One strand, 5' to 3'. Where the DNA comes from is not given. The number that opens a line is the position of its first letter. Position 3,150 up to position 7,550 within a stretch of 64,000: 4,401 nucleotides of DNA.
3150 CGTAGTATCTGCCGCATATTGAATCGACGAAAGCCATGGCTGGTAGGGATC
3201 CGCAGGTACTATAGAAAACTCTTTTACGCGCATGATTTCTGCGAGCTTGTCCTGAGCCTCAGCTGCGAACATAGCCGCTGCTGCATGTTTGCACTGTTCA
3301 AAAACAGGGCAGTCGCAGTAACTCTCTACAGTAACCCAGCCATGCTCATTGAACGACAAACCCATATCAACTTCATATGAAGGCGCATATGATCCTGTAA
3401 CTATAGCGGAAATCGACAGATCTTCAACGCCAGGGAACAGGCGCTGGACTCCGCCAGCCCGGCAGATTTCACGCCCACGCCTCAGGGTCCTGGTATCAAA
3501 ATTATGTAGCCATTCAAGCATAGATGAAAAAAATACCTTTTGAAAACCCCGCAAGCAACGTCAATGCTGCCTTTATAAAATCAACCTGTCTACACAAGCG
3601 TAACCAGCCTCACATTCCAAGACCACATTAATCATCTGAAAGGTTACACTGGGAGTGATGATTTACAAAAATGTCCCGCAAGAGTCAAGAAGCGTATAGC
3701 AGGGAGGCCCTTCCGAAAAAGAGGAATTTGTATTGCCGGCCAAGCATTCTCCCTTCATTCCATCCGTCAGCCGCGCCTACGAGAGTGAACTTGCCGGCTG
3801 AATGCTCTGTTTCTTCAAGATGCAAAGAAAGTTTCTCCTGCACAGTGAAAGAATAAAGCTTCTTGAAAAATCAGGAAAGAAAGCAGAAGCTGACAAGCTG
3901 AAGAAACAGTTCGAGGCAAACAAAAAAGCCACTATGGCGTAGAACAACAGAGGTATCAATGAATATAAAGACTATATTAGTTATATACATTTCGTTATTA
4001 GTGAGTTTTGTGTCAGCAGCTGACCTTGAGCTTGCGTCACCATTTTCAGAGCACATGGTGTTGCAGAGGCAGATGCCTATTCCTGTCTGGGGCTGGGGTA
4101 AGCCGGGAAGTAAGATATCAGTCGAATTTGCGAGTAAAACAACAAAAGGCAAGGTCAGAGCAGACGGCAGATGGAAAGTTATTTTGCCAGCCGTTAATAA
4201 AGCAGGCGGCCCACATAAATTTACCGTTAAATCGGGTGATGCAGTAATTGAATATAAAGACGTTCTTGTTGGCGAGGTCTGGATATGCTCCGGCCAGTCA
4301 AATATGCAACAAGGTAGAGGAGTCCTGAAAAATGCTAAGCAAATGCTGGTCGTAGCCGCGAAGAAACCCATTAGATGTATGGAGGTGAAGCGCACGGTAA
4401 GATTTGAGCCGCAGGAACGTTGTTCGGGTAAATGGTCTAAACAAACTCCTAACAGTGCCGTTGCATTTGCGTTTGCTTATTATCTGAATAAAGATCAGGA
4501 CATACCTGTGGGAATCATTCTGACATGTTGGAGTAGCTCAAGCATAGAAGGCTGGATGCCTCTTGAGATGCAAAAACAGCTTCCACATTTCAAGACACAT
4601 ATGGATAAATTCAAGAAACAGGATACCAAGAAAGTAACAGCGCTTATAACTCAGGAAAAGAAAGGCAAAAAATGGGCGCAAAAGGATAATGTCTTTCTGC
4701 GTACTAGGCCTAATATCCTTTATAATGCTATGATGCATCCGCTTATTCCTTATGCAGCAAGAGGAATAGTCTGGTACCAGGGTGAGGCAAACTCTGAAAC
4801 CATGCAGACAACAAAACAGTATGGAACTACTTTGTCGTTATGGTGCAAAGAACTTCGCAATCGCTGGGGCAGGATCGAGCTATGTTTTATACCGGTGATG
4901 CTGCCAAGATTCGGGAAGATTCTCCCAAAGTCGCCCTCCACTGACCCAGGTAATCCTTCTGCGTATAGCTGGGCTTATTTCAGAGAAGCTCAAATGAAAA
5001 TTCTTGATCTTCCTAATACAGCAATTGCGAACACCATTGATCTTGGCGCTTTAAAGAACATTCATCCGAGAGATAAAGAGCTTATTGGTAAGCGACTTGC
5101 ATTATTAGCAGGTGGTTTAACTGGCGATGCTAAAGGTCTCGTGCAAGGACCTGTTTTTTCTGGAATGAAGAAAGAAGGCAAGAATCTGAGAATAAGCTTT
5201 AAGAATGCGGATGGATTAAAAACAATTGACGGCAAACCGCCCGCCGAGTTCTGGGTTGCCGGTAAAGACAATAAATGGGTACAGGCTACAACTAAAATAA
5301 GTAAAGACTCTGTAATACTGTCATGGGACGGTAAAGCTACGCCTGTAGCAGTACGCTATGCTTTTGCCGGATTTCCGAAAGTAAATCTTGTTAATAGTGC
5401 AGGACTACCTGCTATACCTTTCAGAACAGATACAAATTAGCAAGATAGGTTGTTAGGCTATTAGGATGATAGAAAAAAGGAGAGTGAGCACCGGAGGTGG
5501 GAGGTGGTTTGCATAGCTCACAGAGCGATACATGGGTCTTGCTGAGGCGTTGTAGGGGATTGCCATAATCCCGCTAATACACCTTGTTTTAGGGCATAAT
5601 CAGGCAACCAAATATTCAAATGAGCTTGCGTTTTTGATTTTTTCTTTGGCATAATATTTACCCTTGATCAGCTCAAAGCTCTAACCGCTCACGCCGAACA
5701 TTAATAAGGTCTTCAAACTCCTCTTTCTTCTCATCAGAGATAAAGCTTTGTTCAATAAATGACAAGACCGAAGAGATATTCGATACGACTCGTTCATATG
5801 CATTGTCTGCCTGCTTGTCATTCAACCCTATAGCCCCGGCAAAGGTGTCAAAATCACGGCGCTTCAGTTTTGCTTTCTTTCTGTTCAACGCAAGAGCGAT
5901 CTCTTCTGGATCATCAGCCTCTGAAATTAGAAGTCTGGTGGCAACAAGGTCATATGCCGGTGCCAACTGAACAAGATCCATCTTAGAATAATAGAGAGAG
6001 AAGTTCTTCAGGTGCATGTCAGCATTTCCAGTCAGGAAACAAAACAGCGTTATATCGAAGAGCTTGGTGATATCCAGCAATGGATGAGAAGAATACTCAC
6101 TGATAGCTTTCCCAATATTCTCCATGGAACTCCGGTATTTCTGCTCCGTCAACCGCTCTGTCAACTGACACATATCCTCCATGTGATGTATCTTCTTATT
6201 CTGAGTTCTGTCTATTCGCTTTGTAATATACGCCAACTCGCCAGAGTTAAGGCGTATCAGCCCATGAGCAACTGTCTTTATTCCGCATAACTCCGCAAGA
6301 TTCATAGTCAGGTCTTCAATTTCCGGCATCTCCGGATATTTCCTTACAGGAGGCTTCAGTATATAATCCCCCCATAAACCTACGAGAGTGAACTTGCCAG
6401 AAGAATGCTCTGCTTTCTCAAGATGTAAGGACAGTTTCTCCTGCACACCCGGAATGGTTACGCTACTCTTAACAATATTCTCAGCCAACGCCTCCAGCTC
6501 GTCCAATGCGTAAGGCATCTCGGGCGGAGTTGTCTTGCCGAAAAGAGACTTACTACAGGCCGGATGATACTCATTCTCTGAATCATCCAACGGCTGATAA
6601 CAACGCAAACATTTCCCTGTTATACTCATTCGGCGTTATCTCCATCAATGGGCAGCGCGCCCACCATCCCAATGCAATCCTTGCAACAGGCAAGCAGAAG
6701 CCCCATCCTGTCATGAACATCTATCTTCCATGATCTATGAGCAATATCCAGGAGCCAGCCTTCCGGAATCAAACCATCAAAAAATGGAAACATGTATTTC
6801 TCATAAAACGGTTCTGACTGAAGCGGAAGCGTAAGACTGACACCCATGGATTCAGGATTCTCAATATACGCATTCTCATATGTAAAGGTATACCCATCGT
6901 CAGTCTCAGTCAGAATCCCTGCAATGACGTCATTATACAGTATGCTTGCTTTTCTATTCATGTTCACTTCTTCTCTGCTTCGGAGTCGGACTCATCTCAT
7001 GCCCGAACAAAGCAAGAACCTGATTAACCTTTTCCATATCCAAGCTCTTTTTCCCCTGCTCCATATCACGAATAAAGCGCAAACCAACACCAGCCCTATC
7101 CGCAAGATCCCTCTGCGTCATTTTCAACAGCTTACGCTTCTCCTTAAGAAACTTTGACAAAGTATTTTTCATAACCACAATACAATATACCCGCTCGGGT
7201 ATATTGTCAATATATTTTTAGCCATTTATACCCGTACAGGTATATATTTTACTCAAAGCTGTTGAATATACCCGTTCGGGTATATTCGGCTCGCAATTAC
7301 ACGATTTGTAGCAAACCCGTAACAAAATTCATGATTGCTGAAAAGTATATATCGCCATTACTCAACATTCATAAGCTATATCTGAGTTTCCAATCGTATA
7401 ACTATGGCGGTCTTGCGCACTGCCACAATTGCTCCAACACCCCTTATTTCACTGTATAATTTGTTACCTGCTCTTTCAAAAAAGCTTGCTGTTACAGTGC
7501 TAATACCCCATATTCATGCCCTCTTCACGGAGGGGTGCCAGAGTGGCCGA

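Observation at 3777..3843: Intergenic relic of a second hipA/hipT copy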

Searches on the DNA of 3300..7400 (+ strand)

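Call 16: search_rna_families(source=window, start=3300, end=7400, threshold=evalue, max_evalue=1)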
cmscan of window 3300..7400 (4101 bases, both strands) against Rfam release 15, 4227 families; matches with E-value up to 1: 0.
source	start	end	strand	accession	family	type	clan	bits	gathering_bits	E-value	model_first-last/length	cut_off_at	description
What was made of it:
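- No Rfam hit (call 16).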

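Call 40: search_dna_similar(query=window:3522-3958:+, collection=plasmids, mode=distant, max_evalue=0.01, max_rows=10)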
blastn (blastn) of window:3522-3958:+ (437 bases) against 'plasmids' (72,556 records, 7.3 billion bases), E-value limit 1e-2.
No match.

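Call 41: search_dna_similar(query=window:3522-3958:+, collection=phages, mode=distant, max_evalue=0.01, max_rows=10)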
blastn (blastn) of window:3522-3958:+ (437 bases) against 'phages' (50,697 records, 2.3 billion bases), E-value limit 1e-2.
No match.

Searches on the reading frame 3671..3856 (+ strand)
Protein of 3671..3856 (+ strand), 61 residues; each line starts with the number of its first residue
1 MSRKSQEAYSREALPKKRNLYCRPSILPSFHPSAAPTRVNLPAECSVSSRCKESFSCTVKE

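Call 8: search_protein_families(library=pfam, proteins=[window:3671-3856:+], max_evalue=0.01)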
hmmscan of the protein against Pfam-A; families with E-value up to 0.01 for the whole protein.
window:3671-3856:+ (61 aa): 0 families

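Call 52: list_cluster_members(proteins=[window:3671-3856:+, window:3685-3843:-, window:3777-3959:-, window:6626-6967:-, window:6954-7178:-])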
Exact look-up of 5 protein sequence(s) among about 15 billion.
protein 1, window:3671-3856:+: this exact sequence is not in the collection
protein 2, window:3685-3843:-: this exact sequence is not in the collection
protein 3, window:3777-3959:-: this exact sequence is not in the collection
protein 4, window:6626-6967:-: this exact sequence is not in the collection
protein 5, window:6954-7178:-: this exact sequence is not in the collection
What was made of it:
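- No gene is on record for the one ATG-start ORF here (3671-3856, +); the GTG- and TTG-start ORFs also returned no record, but that look-up is inconclusive because the start codon is not translated as Met (hipS and hipB missed in the same call) (call 52).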
